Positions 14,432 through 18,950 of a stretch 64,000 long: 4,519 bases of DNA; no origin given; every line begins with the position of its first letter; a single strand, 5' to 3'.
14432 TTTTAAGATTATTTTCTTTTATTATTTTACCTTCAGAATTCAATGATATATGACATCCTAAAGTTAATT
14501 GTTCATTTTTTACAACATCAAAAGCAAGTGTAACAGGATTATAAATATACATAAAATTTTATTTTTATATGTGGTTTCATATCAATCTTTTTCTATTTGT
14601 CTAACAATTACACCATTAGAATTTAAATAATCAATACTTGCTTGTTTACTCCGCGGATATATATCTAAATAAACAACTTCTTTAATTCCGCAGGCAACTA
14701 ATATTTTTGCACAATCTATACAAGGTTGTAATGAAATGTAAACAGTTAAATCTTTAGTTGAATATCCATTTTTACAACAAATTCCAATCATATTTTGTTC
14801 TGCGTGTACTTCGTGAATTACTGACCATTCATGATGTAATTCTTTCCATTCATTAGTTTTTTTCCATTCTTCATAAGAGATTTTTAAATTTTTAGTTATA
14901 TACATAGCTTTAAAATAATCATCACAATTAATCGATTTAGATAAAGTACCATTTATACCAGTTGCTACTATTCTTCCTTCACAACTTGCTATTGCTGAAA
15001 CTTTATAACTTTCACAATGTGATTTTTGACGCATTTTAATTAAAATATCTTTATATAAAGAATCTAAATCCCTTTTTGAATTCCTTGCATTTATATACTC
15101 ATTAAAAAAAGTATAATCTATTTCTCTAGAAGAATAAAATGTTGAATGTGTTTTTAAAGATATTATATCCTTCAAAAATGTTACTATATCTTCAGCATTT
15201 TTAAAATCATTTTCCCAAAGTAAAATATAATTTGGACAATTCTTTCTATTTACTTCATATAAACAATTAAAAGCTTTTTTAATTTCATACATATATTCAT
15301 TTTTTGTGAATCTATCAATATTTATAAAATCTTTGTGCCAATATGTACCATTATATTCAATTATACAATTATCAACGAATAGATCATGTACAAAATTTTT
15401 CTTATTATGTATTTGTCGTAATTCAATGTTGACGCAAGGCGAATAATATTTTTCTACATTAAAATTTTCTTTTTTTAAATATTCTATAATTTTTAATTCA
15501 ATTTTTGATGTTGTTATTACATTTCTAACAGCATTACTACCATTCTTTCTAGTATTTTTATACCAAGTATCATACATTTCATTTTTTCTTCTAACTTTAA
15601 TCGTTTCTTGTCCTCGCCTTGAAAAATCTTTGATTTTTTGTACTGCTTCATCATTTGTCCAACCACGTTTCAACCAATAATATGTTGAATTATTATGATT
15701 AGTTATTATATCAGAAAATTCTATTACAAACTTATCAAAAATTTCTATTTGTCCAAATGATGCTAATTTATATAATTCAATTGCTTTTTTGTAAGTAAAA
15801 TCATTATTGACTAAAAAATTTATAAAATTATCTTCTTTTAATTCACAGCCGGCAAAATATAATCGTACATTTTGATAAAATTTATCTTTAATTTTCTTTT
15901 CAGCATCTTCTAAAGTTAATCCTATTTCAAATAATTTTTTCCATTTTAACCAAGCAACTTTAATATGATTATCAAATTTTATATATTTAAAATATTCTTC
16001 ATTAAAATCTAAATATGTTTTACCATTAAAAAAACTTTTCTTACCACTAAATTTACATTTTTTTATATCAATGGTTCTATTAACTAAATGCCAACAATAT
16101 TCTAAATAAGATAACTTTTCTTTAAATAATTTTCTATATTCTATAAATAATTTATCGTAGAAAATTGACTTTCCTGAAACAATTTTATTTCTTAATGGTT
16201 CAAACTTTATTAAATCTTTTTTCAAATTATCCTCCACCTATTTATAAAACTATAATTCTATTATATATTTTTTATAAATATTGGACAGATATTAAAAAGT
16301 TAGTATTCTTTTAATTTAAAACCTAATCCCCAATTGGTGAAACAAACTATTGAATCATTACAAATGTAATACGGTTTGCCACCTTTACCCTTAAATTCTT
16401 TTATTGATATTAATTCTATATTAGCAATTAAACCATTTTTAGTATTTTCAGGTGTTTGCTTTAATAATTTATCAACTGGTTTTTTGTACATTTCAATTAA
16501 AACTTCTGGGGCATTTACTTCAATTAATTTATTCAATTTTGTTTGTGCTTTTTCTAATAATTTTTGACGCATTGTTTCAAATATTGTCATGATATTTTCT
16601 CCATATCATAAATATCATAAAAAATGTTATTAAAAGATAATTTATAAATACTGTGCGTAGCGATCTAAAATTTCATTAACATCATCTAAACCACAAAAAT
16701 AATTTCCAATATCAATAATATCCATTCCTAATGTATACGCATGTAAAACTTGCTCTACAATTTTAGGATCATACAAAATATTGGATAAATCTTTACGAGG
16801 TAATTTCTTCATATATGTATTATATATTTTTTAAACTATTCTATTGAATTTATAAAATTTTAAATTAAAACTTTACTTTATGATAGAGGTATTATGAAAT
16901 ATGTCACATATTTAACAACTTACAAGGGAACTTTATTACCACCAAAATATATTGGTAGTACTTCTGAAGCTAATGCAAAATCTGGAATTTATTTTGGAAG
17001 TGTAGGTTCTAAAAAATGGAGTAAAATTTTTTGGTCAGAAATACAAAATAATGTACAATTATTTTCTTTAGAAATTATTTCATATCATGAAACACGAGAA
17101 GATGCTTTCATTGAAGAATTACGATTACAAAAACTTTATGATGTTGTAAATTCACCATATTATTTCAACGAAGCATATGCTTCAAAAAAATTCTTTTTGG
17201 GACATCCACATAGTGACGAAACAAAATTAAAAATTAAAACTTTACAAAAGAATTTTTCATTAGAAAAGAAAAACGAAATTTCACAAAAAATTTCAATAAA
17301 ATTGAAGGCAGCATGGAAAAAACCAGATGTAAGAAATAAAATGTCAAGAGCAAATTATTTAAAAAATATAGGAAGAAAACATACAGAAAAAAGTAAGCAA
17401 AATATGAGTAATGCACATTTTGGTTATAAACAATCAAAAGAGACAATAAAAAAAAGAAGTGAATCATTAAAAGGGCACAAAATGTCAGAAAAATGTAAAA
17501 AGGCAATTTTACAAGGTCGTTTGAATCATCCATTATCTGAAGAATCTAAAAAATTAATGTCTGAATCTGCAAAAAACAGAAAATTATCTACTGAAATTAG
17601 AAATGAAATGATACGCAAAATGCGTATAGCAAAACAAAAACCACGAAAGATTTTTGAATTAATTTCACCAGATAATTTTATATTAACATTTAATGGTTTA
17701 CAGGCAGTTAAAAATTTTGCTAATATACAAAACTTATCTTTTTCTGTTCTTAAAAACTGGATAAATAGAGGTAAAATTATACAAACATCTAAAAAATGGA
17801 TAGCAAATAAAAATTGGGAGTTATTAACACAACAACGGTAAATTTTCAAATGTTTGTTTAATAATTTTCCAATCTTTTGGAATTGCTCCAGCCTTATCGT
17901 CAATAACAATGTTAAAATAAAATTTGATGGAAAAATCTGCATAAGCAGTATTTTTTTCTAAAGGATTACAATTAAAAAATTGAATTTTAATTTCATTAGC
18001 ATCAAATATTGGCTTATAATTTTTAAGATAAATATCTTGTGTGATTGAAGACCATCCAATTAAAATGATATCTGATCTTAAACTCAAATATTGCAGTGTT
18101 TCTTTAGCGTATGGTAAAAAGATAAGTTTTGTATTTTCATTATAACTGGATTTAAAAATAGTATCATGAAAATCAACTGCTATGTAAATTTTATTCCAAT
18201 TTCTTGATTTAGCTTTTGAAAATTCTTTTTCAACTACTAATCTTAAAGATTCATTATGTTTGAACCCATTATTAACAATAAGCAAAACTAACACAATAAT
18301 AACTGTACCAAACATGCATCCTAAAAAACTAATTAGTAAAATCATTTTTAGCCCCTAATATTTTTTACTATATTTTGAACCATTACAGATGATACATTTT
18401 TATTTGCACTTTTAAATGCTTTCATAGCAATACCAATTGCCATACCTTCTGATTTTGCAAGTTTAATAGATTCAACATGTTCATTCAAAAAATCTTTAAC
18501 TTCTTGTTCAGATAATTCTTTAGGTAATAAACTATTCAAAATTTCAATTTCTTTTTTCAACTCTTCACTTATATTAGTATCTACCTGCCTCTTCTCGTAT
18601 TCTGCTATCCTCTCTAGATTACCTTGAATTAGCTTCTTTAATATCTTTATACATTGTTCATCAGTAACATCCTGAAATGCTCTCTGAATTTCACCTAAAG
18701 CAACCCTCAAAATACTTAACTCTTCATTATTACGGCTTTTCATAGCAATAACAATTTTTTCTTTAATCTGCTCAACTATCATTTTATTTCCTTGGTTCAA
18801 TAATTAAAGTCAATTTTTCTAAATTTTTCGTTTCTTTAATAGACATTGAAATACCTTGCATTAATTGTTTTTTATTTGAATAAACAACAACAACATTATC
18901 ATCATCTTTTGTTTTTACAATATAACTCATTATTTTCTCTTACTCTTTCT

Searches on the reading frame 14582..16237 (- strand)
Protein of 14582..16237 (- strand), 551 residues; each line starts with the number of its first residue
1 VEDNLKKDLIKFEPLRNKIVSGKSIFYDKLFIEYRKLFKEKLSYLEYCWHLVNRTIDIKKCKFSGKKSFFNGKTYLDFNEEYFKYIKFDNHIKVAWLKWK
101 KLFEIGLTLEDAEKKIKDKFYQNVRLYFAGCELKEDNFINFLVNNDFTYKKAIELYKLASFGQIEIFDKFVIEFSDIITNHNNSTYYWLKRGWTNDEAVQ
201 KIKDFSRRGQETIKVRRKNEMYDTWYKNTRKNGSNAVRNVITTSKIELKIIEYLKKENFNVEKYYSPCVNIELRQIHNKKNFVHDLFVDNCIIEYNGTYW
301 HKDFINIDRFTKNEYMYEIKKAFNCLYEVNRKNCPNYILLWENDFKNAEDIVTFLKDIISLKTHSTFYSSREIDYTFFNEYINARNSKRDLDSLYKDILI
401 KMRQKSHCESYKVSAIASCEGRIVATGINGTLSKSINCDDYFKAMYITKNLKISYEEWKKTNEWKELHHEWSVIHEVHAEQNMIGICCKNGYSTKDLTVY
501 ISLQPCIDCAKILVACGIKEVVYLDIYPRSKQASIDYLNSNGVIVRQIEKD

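Call 19: search_protein_families(library=pfam, proteins=[window:14582-16237:-], max_evalue=0.001)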
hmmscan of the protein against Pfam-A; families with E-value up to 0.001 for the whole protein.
window:14582-16237:- (551 aa): 3 families
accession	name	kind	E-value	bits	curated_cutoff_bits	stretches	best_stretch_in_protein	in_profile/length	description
PF00383.29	dCMP_cyt_deam_1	-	1.4e-14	54.3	25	1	393-524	5-101/102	Cytidine and deoxycytidylate deaminase zinc-binding region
PF14437.12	MafB19-deam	-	8.2e-10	39.2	27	1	393-525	5-101/142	MafB19-like deaminase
PF18750.7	SNAD4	-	7.8e-05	23.2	27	1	457-515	13-73/130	Secreted Novel AID/APOBEC-like Deaminase 4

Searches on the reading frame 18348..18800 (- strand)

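Call 66: search_protein_families(library=pfam, proteins=[window:18348-18800:-], max_evalue=0.01)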
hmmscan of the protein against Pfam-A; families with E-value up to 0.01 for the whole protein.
window:18348-18800:- (150 aa): 2 families
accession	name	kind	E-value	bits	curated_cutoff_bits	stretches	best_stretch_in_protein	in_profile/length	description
PF09424.15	YqeY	-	3.4e-16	60.1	27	1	10-146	2-140/143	Yqey-like protein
PF17027.11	Bromo_TP_like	-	0.00077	20.1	21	1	30-113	2-86/119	Histone-fold protein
